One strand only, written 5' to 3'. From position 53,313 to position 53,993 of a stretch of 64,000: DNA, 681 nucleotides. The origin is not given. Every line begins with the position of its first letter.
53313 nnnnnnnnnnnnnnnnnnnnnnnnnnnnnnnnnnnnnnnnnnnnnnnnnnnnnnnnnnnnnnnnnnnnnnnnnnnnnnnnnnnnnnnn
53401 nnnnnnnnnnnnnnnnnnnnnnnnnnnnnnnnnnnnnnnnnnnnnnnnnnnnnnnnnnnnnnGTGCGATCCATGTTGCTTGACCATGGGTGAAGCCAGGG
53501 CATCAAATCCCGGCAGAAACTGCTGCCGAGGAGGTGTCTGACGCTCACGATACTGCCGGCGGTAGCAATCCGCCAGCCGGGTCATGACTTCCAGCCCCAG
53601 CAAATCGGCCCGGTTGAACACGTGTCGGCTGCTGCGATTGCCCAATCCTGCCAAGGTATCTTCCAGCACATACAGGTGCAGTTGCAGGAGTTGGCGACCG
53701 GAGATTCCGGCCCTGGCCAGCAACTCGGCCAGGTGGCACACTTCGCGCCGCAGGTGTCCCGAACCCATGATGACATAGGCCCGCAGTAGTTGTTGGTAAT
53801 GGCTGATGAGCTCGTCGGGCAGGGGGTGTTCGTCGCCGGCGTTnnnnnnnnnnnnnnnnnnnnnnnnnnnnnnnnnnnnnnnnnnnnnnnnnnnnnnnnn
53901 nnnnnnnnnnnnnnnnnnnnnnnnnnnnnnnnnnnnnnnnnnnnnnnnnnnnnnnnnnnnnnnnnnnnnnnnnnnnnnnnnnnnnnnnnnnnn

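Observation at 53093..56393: Kinase / pseudo-receiver+RsbU_N (KaiA-like architecture) / MazG trio: candidate uncharacterised signalling module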

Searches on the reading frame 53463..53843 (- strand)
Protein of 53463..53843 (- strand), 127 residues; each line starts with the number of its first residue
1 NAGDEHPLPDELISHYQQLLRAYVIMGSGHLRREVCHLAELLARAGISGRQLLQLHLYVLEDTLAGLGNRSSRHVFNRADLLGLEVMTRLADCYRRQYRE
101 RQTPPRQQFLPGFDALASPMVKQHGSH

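Call 29: search_solved_structures(query=A2, max_evalue=10, show_alignments=3)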
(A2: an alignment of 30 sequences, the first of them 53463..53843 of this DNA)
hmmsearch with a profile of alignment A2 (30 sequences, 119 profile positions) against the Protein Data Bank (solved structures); distinct sequences matched with E-value up to 10: 8.
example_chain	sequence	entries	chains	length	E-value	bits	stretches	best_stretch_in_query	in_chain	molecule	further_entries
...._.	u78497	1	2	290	0.00021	24.4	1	5-101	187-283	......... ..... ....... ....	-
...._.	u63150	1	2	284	0.00038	23.6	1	5-98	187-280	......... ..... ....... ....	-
5n8y_M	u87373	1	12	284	0.00038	23.6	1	5-98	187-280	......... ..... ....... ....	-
1r8j_A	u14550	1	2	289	0.00039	23.5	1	5-98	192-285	KaiA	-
1r5q_A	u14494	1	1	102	0.0096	19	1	5-96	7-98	circadian oscillation regulator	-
1q6a_A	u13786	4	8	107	0.011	18.9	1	7-98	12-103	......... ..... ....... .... homolog | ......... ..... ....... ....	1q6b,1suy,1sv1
1v2z_A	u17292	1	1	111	0.012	18.7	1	7-98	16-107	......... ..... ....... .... homolog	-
5jwr_E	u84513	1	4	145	0.019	18.1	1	7-98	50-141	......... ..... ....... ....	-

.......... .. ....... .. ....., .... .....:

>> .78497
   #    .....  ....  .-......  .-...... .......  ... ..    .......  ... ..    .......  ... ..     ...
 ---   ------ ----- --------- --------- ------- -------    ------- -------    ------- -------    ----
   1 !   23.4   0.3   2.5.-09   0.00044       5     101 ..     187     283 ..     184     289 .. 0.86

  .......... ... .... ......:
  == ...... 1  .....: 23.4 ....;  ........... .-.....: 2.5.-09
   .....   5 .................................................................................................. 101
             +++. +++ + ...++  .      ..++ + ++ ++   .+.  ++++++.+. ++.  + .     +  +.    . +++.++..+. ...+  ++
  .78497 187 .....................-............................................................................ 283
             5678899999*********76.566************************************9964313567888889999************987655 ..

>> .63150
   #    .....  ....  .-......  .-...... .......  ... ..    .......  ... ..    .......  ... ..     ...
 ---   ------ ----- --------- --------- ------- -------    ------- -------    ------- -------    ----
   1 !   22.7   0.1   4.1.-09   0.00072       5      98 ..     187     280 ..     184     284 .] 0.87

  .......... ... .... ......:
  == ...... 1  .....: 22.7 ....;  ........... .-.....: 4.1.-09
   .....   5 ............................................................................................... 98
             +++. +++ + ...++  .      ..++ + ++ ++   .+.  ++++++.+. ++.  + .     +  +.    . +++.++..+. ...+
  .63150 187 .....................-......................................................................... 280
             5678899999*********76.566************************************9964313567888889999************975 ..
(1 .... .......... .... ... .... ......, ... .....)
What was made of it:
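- On KaiA (PF07688): The profile hits only KaiA in the PDB (2.1e-4, call 29).
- On RsbU N-terminal domain (PF08673): No RsbU chain appears in the PDB profile search (call 29).
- Checked: The C-domain profile hits only KaiA chains in the PDB (best 2.1e-4, call 29).
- Call 29: all 8 PDB profile hits are KaiA.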

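Call 34: predict_structure(alignment_id=A2)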
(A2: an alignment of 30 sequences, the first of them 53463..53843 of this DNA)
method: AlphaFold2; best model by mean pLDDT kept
length: 127 residues; sequences in the alignment: 30
mean_pLDDT: 89.4   pTM: 0.75
mean pLDDT of the five models: 89.4, 89.0, 88.7, 86.7, 85.4
residues with pLDDT >= 90: 92; 70-90: 20; 50-70: 12; < 50: 3
segments of 3 or more residues with pLDDT < 50: 1-3
pLDDT, mean of each block of 10 residues (from residue 1): 66 96 95 97 96 96 90 95 98 97 88 79 59
secondary structure, 60 per line:
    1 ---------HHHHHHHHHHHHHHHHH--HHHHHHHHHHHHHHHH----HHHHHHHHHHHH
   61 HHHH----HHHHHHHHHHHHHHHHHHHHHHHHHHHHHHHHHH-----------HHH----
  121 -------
elements in order: H10-26 H29-44 H49-64 H69-102

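Call 37: fold_search(model_id=the predicted structure, library=pdb)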
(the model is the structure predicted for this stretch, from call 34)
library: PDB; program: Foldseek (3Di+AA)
matches with E <= 10: 368; with E <= 0.001: 0
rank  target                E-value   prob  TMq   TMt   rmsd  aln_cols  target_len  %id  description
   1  1q6a_A                1.1e-01  1.00  0.58  0.67   4.7       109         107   22  Solution Structure of the C-terminal Domain of Thermosynechococcus elongatus KaiA (ThKaiA180C); Averaged Minimized Str (released 2003-08-19)
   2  5jwr_G                2.4e-01  1.00  0.56  0.53   2.9        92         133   22  Crystal structure of foldswitch-stabilized KaiB in complex with the N-terminal CI domain of KaiC and a dimer of KaiA C (released 2017-03-29)
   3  5jwr_F                2.4e-01  1.00  0.57  0.55   4.4       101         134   22  Crystal structure of foldswitch-stabilized KaiB in complex with the N-terminal CI domain of KaiC and a dimer of KaiA C (released 2017-03-29)
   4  5jwr_H                3.3e-01  0.99  0.57  0.54   4.4       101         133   22  Crystal structure of foldswitch-stabilized KaiB in complex with the N-terminal CI domain of KaiC and a dimer of KaiA C (released 2017-03-29)
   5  5jwr_E                3.3e-01  0.99  0.54  0.53   4.6       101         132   22  Crystal structure of foldswitch-stabilized KaiB in complex with the N-terminal CI domain of KaiC and a dimer of KaiA C (released 2017-03-29)
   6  1r8j_A                3.9e-01  0.99  0.56  0.28   3.0        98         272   18  Crystal Structure of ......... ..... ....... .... from Synechococcus elongatus (released 2004-06-01)
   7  5n8y_M                4.6e-01  0.99  0.55  0.63   3.0        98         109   18  KaiCBA circadian clock backbone model based on a Cryo-EM density (released 2017-03-29)
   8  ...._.                6.7e-01  0.96  0.53  0.26   3.3        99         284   18  Structure of KaiA dimer in complex with C-terminal KaiC peptide at 2.8 A resolution (released 2015-08-05)
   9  2bnl_A                8.4e-01  0.82  0.43  0.42   9.3       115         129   10  The structure of the N-terminal domain of RsbR (released 2005-11-03)
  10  8kfj_A                9.3e-01  0.93  0.47  0.39   2.9        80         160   12  Crystal structure of sperm whale myoglobin (F46L/H64A mutant) reconstituted with manganese porphycene (released 2024-08-21)
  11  5n8y_N                9.8e-01  0.93  0.53  0.62   3.5       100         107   14  KaiCBA circadian clock backbone model based on a Cryo-EM density (released 2017-03-29)
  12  8wub_B                1.2e+00  0.77  0.44  0.39   3.3        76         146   12  The X-ray structure of human neuroglobin C120S mutant (released 2024-10-23)
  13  6m9a_A                1.2e+00  0.57  0.42  0.36   5.0       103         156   16  Bordetella pertussis globin coupled sensor regulatory domain (BpeGReg) (released 2018-11-14)
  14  6h6j                  1.3e+00  0.80  0.47  0.41   3.3        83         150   11  Carbomonoxy murine neuroglobin Gly-loop mutant (released 2019-04-10)
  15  3tm9                  1.4e+00  0.91  0.52  0.46   3.2        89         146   13  Y29A mutant of Vitreoscilla stercoraria hemoglobin (released 2014-04-16)
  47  2j6z                  2.6e+00  0.60  0.43  0.62   5.9        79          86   14  Structural and functional characterisation of partner-switching regulating the environmental stress response in B. subti (released 2007-02-13)
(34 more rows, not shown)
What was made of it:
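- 53538..53822 (-): G2 KaiA-like C-terminal four-helix bundle, residues 203-297. The Foldseek top eight are all KaiA C-domains, TM 0.53-0.67 (call 37).
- On KaiA (PF07688): The Foldseek top eight are KaiA (call 37).
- On RsbU N-terminal domain (PF08673): Foldseek ranks 2j6z at 47, TM 0.43/0.62 (call 37).
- Checked: The top eight Foldseek hits are all KaiA C-domains (call 37).
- Call 37: the Foldseek top eight are all KaiA C-domains.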

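Call 62: search_protein_representatives(alignment_id=A2)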
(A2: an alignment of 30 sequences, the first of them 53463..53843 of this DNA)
Query: 30 sequences, 119 profile positions. Proteins with E-value up to 0.001 (for the whole library): 405; up to 1e-10: 304; up to 1e-30: 106. The best 150 are listed.
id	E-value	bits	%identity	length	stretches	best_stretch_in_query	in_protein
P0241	2.6e-52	191.9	-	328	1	4-115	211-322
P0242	4.7e-52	191.1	-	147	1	6-117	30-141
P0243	1.9e-50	186.0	-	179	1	6-115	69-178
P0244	2.6e-50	185.5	-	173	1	4-116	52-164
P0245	3.4e-50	185.1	-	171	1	6-116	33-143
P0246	6.4e-50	184.2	-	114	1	8-115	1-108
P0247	8.3e-49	180.6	-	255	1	4-114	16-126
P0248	2.1e-48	179.3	-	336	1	3-115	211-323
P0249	7.6e-48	177.5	-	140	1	5-115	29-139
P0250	1.3e-46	173.5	-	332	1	3-115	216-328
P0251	5.2e-46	171.6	-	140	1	7-114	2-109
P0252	7.6e-46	171.1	-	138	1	6-115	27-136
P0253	1.7e-45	170.0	-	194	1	4-115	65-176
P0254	3.2e-45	169.1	-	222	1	5-114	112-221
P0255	8.0e-44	164.5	-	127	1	19-113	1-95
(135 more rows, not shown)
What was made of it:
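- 53460..54428 (-): G2: 322-aa protein with KaiA architecture (pseudo-receiver, long helix, KaiA-like four-helix bundle, conserved tail). There are 304 clusters at 50% identity with E <= 1e-10 (call 62).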
